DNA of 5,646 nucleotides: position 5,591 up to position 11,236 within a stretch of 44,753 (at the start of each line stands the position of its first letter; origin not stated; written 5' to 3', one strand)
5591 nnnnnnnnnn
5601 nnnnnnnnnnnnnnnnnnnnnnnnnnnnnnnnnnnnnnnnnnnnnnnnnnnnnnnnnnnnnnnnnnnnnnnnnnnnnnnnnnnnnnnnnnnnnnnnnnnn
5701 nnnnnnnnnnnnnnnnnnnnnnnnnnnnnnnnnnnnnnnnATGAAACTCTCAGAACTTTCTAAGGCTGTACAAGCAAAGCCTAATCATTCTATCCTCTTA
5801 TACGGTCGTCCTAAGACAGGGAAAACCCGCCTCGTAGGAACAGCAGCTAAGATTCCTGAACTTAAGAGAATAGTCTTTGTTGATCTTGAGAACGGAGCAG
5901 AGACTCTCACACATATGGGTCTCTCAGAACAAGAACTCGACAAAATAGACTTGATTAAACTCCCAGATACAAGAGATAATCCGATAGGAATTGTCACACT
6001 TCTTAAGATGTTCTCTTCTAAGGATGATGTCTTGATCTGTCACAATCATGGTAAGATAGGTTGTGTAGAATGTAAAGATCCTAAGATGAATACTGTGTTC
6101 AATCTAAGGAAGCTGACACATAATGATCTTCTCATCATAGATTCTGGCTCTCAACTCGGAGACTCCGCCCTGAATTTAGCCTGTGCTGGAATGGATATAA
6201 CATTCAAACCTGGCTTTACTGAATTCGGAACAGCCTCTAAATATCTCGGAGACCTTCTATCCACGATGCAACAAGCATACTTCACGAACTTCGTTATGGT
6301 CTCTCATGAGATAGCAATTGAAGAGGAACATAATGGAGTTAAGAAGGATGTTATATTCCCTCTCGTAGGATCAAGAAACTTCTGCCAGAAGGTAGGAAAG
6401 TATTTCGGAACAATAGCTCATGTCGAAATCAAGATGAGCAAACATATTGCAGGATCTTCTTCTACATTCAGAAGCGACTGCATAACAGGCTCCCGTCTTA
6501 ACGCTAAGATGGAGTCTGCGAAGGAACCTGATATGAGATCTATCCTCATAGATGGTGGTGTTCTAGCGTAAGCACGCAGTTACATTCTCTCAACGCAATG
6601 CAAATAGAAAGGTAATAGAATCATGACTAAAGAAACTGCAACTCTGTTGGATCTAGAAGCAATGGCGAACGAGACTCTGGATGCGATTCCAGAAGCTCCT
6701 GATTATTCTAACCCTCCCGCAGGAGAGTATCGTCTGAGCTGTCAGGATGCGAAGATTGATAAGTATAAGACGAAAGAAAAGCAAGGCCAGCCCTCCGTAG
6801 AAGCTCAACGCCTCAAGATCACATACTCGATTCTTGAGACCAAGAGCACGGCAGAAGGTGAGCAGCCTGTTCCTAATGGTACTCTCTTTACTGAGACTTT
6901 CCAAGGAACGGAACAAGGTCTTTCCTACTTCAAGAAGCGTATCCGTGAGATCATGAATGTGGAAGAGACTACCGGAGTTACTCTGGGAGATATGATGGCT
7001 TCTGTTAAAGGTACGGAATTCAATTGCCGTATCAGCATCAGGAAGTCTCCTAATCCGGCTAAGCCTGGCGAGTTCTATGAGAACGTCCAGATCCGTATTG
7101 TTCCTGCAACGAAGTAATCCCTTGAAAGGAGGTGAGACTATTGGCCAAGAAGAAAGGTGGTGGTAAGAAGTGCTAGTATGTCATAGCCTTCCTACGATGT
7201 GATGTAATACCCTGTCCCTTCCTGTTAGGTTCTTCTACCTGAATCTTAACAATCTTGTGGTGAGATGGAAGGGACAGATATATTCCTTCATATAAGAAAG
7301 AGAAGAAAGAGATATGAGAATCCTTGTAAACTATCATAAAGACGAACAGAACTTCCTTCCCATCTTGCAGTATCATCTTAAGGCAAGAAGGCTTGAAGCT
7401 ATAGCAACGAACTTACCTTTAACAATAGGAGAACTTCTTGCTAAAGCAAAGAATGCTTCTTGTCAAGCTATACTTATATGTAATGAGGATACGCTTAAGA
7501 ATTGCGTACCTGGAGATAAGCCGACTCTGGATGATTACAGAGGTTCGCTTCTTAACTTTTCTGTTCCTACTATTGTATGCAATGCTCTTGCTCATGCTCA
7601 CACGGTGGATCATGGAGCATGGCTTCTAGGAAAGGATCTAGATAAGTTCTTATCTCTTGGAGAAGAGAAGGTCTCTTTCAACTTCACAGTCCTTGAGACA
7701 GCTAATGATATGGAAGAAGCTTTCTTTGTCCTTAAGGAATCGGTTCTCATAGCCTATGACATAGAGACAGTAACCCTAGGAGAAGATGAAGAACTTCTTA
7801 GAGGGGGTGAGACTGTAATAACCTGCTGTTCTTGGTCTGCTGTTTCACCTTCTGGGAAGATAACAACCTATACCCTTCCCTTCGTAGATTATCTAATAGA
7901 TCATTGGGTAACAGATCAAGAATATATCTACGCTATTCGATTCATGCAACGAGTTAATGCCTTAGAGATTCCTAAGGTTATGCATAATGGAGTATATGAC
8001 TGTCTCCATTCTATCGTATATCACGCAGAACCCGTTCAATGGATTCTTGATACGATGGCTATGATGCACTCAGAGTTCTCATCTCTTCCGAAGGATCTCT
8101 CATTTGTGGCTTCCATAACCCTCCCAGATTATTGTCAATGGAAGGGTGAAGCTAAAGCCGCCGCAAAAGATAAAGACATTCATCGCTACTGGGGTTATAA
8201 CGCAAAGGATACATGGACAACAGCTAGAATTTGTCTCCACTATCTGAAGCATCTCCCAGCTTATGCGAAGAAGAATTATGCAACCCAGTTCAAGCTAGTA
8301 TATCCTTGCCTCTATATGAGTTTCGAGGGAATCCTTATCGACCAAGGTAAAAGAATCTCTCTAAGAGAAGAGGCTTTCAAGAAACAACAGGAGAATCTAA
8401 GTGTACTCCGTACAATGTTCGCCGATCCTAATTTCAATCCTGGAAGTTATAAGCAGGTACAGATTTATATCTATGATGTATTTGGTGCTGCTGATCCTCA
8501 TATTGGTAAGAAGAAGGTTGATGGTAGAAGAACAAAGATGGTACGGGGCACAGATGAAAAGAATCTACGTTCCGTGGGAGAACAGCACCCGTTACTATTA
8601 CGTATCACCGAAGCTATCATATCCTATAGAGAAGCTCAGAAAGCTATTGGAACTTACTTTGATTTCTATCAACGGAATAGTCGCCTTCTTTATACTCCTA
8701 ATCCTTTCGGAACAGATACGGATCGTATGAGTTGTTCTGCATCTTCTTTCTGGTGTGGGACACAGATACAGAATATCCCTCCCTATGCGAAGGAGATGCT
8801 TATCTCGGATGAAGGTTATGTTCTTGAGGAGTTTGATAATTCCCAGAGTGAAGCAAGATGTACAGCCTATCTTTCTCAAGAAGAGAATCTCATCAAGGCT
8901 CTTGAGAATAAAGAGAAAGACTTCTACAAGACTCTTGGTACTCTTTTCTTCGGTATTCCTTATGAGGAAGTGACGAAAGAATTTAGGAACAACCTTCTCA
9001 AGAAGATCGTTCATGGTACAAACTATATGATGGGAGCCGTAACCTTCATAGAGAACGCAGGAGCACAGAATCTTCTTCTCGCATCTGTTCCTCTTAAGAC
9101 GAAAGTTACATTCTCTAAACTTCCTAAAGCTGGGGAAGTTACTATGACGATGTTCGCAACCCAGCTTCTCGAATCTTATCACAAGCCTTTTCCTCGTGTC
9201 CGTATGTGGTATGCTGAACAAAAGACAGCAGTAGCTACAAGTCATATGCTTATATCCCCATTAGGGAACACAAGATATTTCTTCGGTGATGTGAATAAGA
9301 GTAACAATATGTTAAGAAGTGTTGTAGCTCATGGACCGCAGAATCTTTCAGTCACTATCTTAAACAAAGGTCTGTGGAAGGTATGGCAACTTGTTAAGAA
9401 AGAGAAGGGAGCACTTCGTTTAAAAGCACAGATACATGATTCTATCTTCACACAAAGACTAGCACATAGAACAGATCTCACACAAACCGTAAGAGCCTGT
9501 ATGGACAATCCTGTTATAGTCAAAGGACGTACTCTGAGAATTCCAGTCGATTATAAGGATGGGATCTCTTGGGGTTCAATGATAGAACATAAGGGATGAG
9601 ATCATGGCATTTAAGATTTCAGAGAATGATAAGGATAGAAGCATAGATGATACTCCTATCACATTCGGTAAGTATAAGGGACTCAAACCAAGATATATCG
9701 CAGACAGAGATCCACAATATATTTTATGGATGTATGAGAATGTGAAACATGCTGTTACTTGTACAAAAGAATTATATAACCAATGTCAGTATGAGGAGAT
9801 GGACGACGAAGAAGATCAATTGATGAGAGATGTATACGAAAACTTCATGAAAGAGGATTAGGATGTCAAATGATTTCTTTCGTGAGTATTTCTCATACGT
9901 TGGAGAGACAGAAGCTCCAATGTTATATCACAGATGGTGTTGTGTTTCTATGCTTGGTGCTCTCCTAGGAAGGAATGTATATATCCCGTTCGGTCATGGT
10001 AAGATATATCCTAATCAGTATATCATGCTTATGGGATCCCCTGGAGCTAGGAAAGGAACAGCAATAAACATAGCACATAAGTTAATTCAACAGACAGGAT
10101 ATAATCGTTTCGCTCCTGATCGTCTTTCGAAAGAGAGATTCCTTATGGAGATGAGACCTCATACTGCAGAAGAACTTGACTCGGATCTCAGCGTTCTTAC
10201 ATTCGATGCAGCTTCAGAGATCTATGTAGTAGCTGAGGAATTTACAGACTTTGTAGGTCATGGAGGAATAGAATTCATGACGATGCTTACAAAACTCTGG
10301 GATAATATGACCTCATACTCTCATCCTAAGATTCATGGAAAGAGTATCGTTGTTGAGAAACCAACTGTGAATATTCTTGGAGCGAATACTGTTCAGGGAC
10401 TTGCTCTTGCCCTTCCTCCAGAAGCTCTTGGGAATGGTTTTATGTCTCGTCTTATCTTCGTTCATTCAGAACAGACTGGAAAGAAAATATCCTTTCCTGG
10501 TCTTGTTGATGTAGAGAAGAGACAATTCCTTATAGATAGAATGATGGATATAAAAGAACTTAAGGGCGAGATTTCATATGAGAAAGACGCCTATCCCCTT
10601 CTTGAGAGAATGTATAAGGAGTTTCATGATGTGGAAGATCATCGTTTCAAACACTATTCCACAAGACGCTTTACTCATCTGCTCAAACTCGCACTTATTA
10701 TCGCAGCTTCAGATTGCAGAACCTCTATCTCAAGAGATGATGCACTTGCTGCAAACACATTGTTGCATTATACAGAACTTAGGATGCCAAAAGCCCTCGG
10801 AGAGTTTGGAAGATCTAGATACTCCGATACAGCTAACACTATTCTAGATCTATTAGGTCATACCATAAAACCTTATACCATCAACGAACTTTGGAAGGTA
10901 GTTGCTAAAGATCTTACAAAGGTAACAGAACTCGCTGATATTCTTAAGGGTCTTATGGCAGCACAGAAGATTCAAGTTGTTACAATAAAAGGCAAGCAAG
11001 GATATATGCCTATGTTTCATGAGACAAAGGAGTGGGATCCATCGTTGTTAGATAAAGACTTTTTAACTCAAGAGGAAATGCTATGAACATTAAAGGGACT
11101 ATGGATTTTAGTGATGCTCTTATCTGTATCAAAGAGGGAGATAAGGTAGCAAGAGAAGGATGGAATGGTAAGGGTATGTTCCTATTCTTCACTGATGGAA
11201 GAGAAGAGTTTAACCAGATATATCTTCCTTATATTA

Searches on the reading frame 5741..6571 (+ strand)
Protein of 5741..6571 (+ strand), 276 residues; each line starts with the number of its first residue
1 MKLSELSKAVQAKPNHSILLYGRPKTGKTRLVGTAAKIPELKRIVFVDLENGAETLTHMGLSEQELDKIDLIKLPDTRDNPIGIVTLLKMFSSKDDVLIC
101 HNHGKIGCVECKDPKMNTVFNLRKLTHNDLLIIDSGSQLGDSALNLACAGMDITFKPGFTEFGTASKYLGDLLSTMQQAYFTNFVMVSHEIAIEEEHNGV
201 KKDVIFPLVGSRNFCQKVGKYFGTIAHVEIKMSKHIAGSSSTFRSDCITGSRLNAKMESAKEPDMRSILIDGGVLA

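Call 17: search_protein_families(library=phrogs, proteins=[window:5741-6571:+], max_evalue=0.001)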
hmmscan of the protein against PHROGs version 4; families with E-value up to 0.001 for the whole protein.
window:5741-6571:+ (276 aa): 1 family
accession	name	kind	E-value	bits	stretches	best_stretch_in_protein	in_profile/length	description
phrog_124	-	DNA, RNA and nucleotide metabolism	3.2e-16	60.7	1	6-234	34-213/382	Sak4-like ssDNA annealing protein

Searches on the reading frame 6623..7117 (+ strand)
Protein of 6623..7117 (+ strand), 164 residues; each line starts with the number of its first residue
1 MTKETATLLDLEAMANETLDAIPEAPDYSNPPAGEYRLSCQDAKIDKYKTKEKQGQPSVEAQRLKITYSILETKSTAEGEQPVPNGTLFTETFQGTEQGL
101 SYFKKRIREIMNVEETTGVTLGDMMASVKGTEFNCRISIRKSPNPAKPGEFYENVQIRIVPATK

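Call 17: search_protein_families(library=phrogs, proteins=[window:6623-7117:+], max_evalue=0.001)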
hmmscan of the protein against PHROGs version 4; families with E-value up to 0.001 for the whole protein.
window:6623-7117:+ (164 aa): 1 family
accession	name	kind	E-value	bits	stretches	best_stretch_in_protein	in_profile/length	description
phrog_13889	-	unknown function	6.9e-14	53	1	6-142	2-149/171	-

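Call 35: search_protein_families(library=pfam, proteins=[window:6623-7117:+], max_evalue=0.01)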
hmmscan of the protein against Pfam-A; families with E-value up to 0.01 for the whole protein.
window:6623-7117:+ (164 aa): 0 families

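Call 36: search_protein_families(library=ncbifam, proteins=[window:6623-7117:+], max_evalue=10)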
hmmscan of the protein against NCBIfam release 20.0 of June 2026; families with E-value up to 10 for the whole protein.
window:6623-7117:+ (164 aa): 0 families

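Call 37: search_protein_families(library=padloc, proteins=[window:6623-7117:+], max_evalue=10)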
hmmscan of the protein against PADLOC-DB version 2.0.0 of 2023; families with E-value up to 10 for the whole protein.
window:6623-7117:+ (164 aa): 0 families

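Call 49: search_dna_similar(query=window:6623-7117:+, collection=phages, mode=protein, max_evalue=0.001, max_rows=40, rows=spread)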
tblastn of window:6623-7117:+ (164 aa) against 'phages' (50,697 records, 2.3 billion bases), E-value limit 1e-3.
Records with a match: 18; places in all: 20; records where one place covers at least 80% of the query: 18.
Best place of each record, by identity: <60% 18.
By first word of the organism name: Pseudomonas 16; Polaromonas 1; EBPR 1.
By host as written in the record: Pseudomonas aeruginosa 12; - 3; Polaromonas sp. 1; Pseudomonas sp. 1; Psuedomonas aeruginosa 1.
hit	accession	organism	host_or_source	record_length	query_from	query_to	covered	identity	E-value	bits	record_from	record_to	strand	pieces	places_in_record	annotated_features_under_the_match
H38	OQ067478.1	Polaromonas phage Tiera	Polaromonas sp.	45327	3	161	97%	44.4%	4e-38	142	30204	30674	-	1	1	hypothetical protein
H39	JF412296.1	EBPR podovirus 3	-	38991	1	162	99%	39.6%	5e-28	114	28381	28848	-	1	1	gp32: hypothetical protein | gp33: hypothetical protein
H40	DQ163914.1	Pseudomonas phage 119X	-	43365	6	142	84%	30.7%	5e-13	71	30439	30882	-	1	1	record has no annotation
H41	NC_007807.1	Pseudomonas phage 119X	Pseudomonas aeruginosa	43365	6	142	84%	30.7%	5e-13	71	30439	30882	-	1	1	119X_gp34: hypothetical protein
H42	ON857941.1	Pseudomonas phage vB_PaeP_FBPa48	Pseudomonas sp.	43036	6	142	84%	30.0%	2e-12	69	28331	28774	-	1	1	hypothetical protein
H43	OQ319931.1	Pseudomonas phage 20Aug470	Pseudomonas aeruginosa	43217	6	142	84%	30.0%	2e-12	69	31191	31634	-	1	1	hypothetical protein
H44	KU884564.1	Pseudomonas phage PaMx43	Pseudomonas aeruginosa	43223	6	142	84%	30.0%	2e-12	69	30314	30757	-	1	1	hypothetical protein | ribosome_binding_site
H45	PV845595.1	Pseudomonas phage Ph_15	Pseudomonas aeruginosa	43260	6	142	84%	30.0%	2e-12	69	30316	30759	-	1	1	hypothetical protein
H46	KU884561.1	Pseudomonas phage PaMx33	Pseudomonas aeruginosa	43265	6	142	84%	30.0%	2e-12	69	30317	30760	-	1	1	hypothetical protein | ribosome_binding_site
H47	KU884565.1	Pseudomonas phage PaMx46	Pseudomonas aeruginosa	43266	6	142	84%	30.0%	2e-12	69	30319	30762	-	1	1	hypothetical protein | ribosome_binding_site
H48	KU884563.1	Pseudomonas phage PaMx41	Pseudomonas aeruginosa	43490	6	142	84%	30.0%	2e-12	69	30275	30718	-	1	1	hypothetical protein | ribosome_binding_site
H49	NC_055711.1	Pseudomonas phage PaMx41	Pseudomonas aeruginosa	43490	6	142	84%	30.0%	2e-12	69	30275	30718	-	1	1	hypothetical protein | ribosome_binding_site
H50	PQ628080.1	Pseudomonas phage Neko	Pseudomonas aeruginosa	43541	6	142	84%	30.0%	2e-12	69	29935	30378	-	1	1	hypothetical protein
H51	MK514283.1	Pseudomonas phage vB_PaeP_TF17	Psuedomonas aeruginosa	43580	6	142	84%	30.0%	2e-12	69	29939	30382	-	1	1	hypothetical protein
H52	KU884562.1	Pseudomonas phage PaMx35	Pseudomonas aeruginosa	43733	6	142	84%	30.0%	2e-12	69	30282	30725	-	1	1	hypothetical protein | ribosome_binding_site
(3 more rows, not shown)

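Call 50: find_homologous_proteins(query=window:6623-7117:+, max_evalue=0.001)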
Query window:6623-7117:+ (164 aa): 134 proteins with E <= 0.001 among 154 candidates; the best 120 are listed.
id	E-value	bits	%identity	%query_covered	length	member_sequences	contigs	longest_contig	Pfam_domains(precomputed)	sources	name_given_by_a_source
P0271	4.7e-102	356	100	100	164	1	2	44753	-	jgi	jgi:hypothetical protein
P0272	2.1e-68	247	71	96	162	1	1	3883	-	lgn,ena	-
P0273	2.3e-63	231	69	95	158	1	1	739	-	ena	-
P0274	5.5e-63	230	68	95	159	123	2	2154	-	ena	-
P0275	7.4e-63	229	67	94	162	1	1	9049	-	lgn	-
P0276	1.1e-61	225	66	95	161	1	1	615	-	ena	-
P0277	2.2e-61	224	66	96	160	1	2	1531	-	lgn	-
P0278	4.3e-60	220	63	95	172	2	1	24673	-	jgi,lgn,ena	-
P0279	1.7e-59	218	66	94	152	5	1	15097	-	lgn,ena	-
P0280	2.4e-59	218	67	98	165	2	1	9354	-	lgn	-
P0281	4.8e-59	217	63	95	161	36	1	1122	-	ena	-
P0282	6.8e-59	216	69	94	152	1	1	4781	-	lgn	-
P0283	1.3e-58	215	67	93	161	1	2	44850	-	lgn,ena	-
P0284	2.8e-58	214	66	95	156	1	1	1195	-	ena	-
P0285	2.9e-58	214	67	98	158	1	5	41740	-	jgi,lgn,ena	-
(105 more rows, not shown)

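Call 57: predict_structure(alignment_id=A3)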
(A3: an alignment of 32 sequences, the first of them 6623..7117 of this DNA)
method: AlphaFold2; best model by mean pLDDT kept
length: 164 residues; sequences in the alignment: 32
mean_pLDDT: 88.9   pTM: 0.77
mean pLDDT of the five models: 88.9, 88.7, 87.6, 86.9, 84.8
residues with pLDDT >= 90: 100; 70-90: 57; 50-70: 4; < 50: 3
segments of 3 or more residues with pLDDT < 50: 1-3
pLDDT, mean of each block of 10 residues (from residue 1): 64 89 84 96 94 84 96 91 93 94 94 88 94 95 85 90 72
secondary structure, 60 per line:
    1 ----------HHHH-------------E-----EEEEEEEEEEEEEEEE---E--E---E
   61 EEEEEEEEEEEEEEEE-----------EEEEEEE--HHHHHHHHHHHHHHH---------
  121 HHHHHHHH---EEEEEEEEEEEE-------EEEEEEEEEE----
elements in order: H11-14 E34-49 E60-76 E88-94 H97-111 H121-128 E132-143 E151-160

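Call 59: fold_search(model_id=the predicted structure, library=pdb)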
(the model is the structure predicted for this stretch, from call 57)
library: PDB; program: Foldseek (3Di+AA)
matches with E <= 10: 746; with E <= 0.001: 0
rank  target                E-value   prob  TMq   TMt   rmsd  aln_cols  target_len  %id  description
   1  8s4t_A                2.7e-03  1.00  0.45  0.52   4.8       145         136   10  DNA bound structure of PrgE from plasmid pCF10 (released 2024-05-29)
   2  8s4s_A                6.5e-03  0.99  0.35  0.42   7.9       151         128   10  PrgE from plasmid pCF10 (released 2024-05-29)
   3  6i52_C                1.5e-02  0.84  0.30  0.28  11.6       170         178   12  Yeast RPA bound to ssDNA (released 2018-12-19)
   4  9dei_P                6.1e-02  0.41  0.21  0.28  10.0       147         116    8  Trypanosoma brucei mitochondrial RNA-editing catalytic complex 1, U-deletion (RECC1) (released 2026-01-21)
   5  8rk2_A                6.5e-02  0.63  0.30  0.28  13.3       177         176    5  Human Replication protein A (RPA; trimeric core) - ssDNA complex (released 2024-04-24)
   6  9mj5_C                6.5e-02  0.60  0.30  0.28  13.7       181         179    6  Catalytic domain of human DNA polymerase alpha in complex with DNA and RPA (released 2025-02-19)
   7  1x3e_B                1.4e-01  0.38  0.25  0.31  10.3       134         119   11  Crystal structure of the single-stranded DNA-binding protein from Mycobacterium smegmatis (released 2005-08-15)
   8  9i86_A                1.5e-01  0.25  0.22  0.24  10.8       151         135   12  Enterobacteriaphage PRD1 - P12 protein filament in complex with poly(dT) ssDNA (released 2025-03-19)
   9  7f5y_B                1.7e-01  0.57  0.28  0.35   9.5       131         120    9  Crystal structure of the single-stranded dna-binding protein from Mycobacterium tuberculosis- Form III (released 2022-05-11)
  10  8s09_4                2.0e-01  0.11  0.18  0.07  15.4       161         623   11  H. sapiens MCM2-7 double hexamer bound to double stranded DNA (released 2024-10-02)
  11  3a5u_B                2.3e-01  0.30  0.24  0.32   9.2       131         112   11  Promiscuity and specificity in DNA binding to SSB: Insights from the structure of the Mycobacterium smegmatis SSB-ssDN (released 2010-08-18)
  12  3upu_A                2.6e-01  0.21  0.21  0.09  14.0       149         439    9  Crystal structure of the T4 Phage SF1B Helicase Dda (released 2012-06-20)
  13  3tqy_B                2.6e-01  0.20  0.21  0.27  10.4       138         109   12  Structure of a single-stranded DNA-binding protein (ssb), from Coxiella burnetii (released 2011-09-21)
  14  6ray_3                2.6e-01  0.16  0.21  0.08  14.0       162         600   13  D. melanogaster CMG-DNA, State 2A (released 2019-09-11)
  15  8w0e_4                2.6e-01  0.14  0.21  0.08  20.1       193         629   11  Cryo-EM structure of a human MCM2-7 single hexamer on dsDNA (released 2024-10-02)
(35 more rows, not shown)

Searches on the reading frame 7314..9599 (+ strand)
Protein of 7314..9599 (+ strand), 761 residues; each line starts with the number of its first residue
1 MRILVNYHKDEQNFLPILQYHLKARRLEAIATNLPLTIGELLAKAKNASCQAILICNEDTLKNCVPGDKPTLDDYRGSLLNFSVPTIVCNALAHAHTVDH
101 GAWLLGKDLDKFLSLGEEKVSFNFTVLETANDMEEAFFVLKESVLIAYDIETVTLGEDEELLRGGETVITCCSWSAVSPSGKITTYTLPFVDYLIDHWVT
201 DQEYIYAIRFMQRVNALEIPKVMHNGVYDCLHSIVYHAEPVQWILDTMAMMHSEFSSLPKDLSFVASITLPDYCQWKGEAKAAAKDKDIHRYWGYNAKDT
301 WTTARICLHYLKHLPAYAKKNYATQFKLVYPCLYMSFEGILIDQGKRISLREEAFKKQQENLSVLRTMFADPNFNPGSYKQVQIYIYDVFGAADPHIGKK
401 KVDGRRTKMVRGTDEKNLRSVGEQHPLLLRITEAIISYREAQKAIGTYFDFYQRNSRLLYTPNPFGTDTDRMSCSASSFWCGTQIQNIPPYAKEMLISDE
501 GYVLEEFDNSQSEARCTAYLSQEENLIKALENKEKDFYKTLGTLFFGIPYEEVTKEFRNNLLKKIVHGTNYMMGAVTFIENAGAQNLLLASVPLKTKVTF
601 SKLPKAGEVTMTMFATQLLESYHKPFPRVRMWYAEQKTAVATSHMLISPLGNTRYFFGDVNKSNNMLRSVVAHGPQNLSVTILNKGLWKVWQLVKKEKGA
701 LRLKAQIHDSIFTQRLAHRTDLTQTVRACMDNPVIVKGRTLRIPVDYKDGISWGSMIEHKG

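Call 17: search_protein_families(library=phrogs, proteins=[window:7314-9599:+], max_evalue=0.001)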
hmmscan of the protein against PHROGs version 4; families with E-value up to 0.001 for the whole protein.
window:7314-9599:+ (761 aa): 4 families
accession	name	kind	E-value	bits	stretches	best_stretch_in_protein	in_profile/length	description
phrog_17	-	DNA, RNA and nucleotide metabolism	1.6e-65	222.9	1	119-758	649-1235/1445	DNA polymerase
phrog_2573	-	DNA, RNA and nucleotide metabolism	5.5e-11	43.2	1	614-733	115-248/336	DNA polymerase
phrog_5995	-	DNA, RNA and nucleotide metabolism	2e-06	28.5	1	614-746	23-166/236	DNA polymerase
phrog_10285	-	DNA, RNA and nucleotide metabolism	0.00036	20.7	1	493-557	46-109/321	DNA polymerase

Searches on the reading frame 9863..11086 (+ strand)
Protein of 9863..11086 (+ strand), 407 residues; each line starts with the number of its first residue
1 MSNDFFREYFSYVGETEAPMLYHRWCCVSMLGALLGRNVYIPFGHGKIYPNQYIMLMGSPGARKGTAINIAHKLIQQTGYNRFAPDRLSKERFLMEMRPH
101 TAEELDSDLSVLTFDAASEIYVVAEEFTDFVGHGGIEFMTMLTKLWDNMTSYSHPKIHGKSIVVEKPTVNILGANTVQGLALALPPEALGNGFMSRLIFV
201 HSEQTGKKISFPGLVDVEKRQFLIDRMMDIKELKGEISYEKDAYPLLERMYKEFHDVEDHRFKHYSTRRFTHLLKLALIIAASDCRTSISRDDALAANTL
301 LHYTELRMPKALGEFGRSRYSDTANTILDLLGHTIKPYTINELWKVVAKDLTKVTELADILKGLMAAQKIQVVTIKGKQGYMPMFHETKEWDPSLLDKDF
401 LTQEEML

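Call 17: search_protein_families(library=phrogs, proteins=[window:9863-11086:+], max_evalue=0.001)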
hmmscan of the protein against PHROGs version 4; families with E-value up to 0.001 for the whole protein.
window:9863-11086:+ (407 aa): 4 families
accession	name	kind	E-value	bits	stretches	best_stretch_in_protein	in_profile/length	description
phrog_14296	-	DNA, RNA and nucleotide metabolism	1.5e-96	324.9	1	3-394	2-396/417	DNA primase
phrog_5311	-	DNA, RNA and nucleotide metabolism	1.1e-12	48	2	6-81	267-341/692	helicase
phrog_10514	-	DNA, RNA and nucleotide metabolism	8.6e-10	38.5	1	3-205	341-539/750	DNA primase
phrog_3022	-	DNA, RNA and nucleotide metabolism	6.8e-05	22.4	1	30-377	388-774/788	DNA primase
